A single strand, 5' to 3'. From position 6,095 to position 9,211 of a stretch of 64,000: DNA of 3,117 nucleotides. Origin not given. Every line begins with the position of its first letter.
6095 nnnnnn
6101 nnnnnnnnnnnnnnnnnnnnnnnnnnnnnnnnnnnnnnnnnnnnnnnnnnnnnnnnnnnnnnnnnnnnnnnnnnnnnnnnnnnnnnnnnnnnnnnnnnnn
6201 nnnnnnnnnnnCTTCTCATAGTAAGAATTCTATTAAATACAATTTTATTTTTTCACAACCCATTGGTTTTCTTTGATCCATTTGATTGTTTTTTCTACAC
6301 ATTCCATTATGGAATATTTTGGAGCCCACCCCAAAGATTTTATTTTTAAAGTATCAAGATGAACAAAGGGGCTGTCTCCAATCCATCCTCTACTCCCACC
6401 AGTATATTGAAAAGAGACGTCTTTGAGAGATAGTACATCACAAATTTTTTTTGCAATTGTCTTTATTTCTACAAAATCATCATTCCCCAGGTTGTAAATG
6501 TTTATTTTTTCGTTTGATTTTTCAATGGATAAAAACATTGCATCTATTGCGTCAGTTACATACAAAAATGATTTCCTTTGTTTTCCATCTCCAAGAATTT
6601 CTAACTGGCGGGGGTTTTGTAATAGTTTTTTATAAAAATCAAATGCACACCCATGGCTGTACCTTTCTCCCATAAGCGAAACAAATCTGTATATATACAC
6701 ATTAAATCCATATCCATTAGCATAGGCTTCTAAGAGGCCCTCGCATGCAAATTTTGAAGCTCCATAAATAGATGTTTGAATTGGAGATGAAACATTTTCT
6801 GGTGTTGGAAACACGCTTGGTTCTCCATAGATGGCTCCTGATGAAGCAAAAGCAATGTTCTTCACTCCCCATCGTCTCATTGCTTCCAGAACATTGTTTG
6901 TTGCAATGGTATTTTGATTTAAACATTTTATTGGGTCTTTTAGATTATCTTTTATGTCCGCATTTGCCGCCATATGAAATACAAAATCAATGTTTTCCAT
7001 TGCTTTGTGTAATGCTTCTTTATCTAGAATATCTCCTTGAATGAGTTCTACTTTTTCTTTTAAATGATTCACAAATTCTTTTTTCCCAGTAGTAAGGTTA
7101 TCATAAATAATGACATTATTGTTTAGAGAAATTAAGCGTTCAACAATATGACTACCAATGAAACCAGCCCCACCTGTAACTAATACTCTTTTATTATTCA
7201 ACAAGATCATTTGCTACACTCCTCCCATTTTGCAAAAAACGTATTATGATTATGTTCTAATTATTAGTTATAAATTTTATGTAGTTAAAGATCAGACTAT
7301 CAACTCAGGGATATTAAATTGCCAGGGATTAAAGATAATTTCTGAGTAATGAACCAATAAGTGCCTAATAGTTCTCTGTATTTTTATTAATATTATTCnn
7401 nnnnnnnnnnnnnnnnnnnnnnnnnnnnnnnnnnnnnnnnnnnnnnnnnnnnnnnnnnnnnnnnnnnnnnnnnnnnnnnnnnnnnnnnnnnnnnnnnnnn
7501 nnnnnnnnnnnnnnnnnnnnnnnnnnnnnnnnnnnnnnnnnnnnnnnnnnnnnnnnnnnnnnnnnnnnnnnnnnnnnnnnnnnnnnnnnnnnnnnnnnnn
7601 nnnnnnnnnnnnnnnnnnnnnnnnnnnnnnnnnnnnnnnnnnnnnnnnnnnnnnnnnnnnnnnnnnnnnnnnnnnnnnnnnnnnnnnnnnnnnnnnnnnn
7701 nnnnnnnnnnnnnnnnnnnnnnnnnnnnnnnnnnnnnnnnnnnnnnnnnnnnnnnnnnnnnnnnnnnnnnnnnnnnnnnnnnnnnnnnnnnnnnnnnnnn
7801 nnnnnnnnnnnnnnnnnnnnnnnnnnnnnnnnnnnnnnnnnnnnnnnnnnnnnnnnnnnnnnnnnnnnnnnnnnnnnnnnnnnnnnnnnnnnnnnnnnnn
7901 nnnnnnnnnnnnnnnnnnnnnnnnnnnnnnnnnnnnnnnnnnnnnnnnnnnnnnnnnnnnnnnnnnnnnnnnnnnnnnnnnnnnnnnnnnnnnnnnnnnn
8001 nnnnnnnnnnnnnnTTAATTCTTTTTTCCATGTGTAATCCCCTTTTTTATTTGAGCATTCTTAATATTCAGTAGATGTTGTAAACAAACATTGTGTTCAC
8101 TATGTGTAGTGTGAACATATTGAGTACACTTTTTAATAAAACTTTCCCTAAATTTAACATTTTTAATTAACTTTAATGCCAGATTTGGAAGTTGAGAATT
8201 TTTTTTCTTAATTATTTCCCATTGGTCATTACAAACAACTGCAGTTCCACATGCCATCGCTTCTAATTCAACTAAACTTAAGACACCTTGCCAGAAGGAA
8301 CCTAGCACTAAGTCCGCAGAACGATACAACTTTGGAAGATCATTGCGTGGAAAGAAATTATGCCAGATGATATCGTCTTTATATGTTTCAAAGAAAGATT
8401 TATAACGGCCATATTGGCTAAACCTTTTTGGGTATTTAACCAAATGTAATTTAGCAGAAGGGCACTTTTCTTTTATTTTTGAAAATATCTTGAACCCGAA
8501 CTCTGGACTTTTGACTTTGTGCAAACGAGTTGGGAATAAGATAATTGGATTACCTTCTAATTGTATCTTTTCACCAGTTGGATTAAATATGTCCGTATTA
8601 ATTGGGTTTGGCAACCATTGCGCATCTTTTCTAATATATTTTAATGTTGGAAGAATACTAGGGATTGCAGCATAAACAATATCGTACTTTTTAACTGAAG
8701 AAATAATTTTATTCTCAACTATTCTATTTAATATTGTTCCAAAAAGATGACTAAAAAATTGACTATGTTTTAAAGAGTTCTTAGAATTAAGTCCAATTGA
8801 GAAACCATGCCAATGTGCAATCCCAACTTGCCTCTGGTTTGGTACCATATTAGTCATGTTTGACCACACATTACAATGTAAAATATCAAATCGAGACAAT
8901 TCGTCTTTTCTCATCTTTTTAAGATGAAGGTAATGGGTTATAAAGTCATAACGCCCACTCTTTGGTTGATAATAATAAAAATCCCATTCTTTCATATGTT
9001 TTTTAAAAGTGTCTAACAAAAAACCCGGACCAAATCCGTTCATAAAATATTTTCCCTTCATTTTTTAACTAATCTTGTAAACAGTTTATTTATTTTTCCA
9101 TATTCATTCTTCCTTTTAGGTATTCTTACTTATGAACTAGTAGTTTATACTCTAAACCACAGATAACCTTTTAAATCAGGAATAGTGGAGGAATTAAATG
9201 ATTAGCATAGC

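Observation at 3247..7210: Complete nucleotide-activated D-glycero-D-manno-heptose pathway in an archaeon, with an unusual HddC-GmhB fusion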

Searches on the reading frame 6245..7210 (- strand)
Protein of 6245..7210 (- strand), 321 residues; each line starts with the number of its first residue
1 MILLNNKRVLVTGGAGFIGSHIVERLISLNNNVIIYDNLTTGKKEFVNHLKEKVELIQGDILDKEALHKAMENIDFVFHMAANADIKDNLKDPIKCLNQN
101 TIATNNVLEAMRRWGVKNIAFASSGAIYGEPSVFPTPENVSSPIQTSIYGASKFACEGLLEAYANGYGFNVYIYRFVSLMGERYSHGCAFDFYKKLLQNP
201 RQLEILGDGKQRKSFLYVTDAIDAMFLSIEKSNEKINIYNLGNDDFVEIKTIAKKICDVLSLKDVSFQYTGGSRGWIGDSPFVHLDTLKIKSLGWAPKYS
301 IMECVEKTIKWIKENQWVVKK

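Call 3: search_protein_families(library=pfam, proteins=[window:6245-7210:-])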
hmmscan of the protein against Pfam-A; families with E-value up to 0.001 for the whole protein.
window:6245-7210:- (321 aa): 10 families
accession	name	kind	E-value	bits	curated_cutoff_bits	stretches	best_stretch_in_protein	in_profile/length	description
PF01370.27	Epimerase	-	1.5e-52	178.9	20.9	1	9-242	1-240/240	NAD dependent epimerase/dehydratase family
PF16363.11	GDP_Man_Dehyd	-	5.4e-40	138.3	27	1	10-308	1-332/332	GDP-mannose 4,6 dehydratase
PF01073.25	3Beta_HSD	-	4e-23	82.3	22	1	10-232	1-232/280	3-beta hydroxysteroid dehydrogenase/isomerase family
PF02719.21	Polysacc_synt_2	-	2.4e-19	70.1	20.2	1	9-270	1-261/293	Polysaccharide biosynthesis protein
PF07993.18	NAD_binding_4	-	3.5e-15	56.3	20.1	1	11-183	1-211/258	Male sterility protein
PF13460.12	NAD_binding_10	-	1.2e-12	48.6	27.2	1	13-135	1-110/184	NAD(P)H-binding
PF04321.23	RmlD_sub_bind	-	1.3e-10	41.3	27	1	8-262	2-233/287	RmlD substrate binding domain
PF00106.31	adh_short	-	4.3e-10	39.8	26.6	1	7-74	1-71/195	short chain dehydrogenase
PF05368.20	NmrA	-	2.5e-09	37.6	27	1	6-96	2-79/298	NmrA-like family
PF08659.16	KR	-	0.00074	19.9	22.6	0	9-75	3-76/180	KR domain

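Call 4: search_protein_families(library=ncbifam, proteins=[window:6245-7210:-])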
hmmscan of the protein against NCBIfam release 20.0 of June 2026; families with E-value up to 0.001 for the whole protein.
window:6245-7210:- (321 aa): 76 families (the best 25 are shown)
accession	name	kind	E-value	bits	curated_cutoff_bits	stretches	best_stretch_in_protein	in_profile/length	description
TIGR01179.1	galE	equivalog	5.9e-49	166.7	262.3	2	8-183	1-180/332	UDP-glucose 4-epimerase GalE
TIGR01181.1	dTDP_gluc_dehyt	equivalog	3.3e-44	151.3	365.1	1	8-320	1-319/321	dTDP-glucose 4,6-dehydratase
TIGR04180.1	EDH_00030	hypoth_equivalog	4.7e-33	114.5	475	1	9-262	1-258/297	NAD-dependent 4,6-dehydratase LegB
NF011728.1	PRK15181.1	equivalog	1.6e-32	112.9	760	1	3-313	12-338/348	Vi polysaccharide biosynthesis UDP-N-acetylglucosaminuronic acid C-4 epimerase TviC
NF007956.0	PRK10675.1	subfamily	2.9e-28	99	394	1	8-181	2-182/338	UDP-glucose 4-epimerase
TIGR02197.1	heptose_epim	equivalog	2.2e-26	92.8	274.6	1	9-261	1-261/316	ADP-glyceromanno-heptose 6-epimerase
TIGR02622.1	CDP_4_6_dhtase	equivalog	1.3e-22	80.5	278.45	1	5-167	3-172/352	CDP-glucose 4,6-dehydratase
NF007490.0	PRK10084.1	subfamily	7.3e-22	77.8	649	2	8-114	2-114/361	dTDP-glucose 4,6-dehydratase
TIGR03466.1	HpnA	hypoth_equivalog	1.9e-21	76.3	367.65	1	8-172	2-163/327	hopanoid-associated sugar epimerase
NF007582.0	PRK10217.1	equivalog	1.5e-19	70.3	698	1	7-316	2-335/355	dTDP-glucose 4,6-dehydratase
NF047922.1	GDPFucSynFcl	equivalog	2.1e-19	70.1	500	1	6-316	2-305/308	GDP-L-fucose synthase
TIGR03589.1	PseB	equivalog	5.4e-17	61.7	407.75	1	4-205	2-192/324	UDP-N-acetylglucosamine 4,6-dehydratase (inverting)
NF042423.1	oxyalk_red_Shew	equivalog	2.3e-16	59.8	580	1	6-127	8-121/331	2-alkyl-3-oxoalkanoate reductase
NF008872.0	PRK11908.1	equivalog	2.4e-16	59.7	294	1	7-260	2-271/349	bifunctional UDP-4-keto-pentose/UDP-xylose synthase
NF043036.1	ErythonDh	equivalog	3.5e-16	59.3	325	1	8-164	2-164/321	D-erythronate dehydrogenase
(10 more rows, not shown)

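Call 13: search_solved_structures(query=window:6245-7210:-, max_evalue=1e-20)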
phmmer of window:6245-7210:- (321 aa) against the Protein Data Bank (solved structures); distinct sequences matched with E-value up to 1e-20: 53.
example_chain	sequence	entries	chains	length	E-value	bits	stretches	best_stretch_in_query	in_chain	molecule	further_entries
3ehe_A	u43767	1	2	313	2e-82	280.6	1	9-312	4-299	UDP-glucose 4-epimerase (GalE-1)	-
8rdg_A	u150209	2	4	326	1.5e-74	254.7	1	8-314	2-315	SDR family NAD(P)-dependent oxidoreductase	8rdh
8rdi_A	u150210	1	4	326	5.2e-74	252.9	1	8-314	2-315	SDR family NAD(P)-dependent oxidoreductase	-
3icp_A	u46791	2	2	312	2.1e-65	224.7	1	8-317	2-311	NAD-dependent epimerase/dehydratase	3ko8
3aw9_A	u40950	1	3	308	5.2e-58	200.4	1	8-317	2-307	NAD-dependent epimerase/dehydratase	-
4zrm_A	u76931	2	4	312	7e-43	150.7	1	7-313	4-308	UDP-glucose 4-epimerase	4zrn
6dnt_A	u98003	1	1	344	1.8e-37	132.9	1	4-312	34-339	NAD-dependent epimerase/dehydratase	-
6wjb_A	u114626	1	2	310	1e-34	123.8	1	6-242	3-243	NAD-dependent epimerase/dehydratase family protein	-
6wj9_A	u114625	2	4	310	8.7e-34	120.8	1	6-242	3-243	NAD-dependent epimerase/dehydratase family protein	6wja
2p5u_A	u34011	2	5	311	2e-33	119.6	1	8-310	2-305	UDP-glucose 4-epimerase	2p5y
8vr2_A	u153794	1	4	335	4.6e-33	118.4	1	1-264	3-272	NAD-dependent epimerase/dehydratase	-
4m55_A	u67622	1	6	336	7.3e-32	114.5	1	6-313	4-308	UDP-glucuronic acid decarboxylase 1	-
4lk3_A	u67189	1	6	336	1e-31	114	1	6-313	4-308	UDP-glucuronic acid decarboxylase 1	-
4gll_A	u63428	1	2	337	1.3e-31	113.7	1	6-313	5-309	UDP-glucuronic acid decarboxylase 1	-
2b69_A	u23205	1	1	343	1.3e-31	113.6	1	5-313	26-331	UDP-glucuronate decarboxylase 1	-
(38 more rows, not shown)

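Call 35: search_solved_structures(query=window:6245-7210:-, max_evalue=1e-55, show_alignments=2)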
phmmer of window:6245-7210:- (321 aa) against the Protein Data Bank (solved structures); distinct sequences matched with E-value up to 1e-55: 5.
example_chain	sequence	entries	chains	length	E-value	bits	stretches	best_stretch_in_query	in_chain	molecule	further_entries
3ehe_A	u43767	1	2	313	2e-82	280.6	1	9-312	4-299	UDP-glucose 4-epimerase (GalE-1)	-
8rdg_A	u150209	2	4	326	1.5e-74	254.7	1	8-314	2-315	SDR family NAD(P)-dependent oxidoreductase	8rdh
8rdi_A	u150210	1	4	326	5.2e-74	252.9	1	8-314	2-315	SDR family NAD(P)-dependent oxidoreductase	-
3icp_A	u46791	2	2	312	2.1e-65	224.7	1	8-317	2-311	NAD-dependent epimerase/dehydratase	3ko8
3aw9_A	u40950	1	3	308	5.2e-58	200.4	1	8-317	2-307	NAD-dependent epimerase/dehydratase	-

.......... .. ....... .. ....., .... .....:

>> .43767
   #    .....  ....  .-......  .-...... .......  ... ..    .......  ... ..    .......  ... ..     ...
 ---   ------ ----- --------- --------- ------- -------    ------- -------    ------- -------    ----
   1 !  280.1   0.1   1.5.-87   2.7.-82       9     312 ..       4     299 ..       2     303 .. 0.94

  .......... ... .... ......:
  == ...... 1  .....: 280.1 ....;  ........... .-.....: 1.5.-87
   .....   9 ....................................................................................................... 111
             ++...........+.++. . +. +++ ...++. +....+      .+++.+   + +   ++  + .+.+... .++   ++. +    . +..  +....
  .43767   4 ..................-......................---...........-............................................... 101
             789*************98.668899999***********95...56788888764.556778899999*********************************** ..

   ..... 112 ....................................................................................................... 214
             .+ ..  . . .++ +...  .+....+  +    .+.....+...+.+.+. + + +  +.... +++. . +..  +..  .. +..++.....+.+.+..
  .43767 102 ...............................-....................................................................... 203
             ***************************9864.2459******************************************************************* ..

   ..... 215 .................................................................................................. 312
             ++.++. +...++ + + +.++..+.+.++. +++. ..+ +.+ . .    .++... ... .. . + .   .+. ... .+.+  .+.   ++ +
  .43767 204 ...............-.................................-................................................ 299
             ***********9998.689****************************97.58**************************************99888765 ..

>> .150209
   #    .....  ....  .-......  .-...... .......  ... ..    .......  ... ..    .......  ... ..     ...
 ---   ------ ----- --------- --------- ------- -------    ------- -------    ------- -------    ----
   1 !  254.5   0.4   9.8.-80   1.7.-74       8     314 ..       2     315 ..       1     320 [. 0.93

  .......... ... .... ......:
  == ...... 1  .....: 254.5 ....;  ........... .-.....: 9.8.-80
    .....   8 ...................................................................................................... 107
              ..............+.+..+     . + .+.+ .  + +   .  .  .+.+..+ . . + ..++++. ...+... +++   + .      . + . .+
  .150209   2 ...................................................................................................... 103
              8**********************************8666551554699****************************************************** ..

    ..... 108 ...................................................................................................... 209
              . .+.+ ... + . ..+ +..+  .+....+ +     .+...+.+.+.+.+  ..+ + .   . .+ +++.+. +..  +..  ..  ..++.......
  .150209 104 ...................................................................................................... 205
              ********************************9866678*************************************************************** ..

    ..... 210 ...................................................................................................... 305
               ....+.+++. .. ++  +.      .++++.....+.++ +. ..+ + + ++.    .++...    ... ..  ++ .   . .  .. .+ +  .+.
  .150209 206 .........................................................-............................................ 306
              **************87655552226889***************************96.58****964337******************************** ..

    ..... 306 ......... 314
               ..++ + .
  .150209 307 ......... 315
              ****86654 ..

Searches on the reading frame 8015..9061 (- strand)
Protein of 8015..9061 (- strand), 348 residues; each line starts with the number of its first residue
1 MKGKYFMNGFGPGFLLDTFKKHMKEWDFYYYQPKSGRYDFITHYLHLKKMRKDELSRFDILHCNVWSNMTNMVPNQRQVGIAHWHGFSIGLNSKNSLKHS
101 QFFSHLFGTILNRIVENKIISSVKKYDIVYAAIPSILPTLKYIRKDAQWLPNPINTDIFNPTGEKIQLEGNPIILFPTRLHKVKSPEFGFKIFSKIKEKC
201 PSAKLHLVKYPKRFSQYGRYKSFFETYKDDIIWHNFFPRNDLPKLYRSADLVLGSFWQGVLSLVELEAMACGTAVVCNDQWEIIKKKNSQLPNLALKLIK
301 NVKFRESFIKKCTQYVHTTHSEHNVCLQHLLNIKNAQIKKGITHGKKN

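Call 3: search_protein_families(library=pfam, proteins=[window:8015-9061:-])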
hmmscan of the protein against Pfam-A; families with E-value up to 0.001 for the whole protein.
window:8015-9061:- (348 aa): 2 families
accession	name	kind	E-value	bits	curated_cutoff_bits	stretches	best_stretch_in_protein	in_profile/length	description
PF00534.26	Glycos_transf_1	-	9.1e-12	45.3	26.4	1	169-279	13-123/172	Glycosyl transferases group 1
PF13692.12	Glyco_trans_1_4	-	1.8e-10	41.7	27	1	172-280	2-108/142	Glycosyl transferases group 1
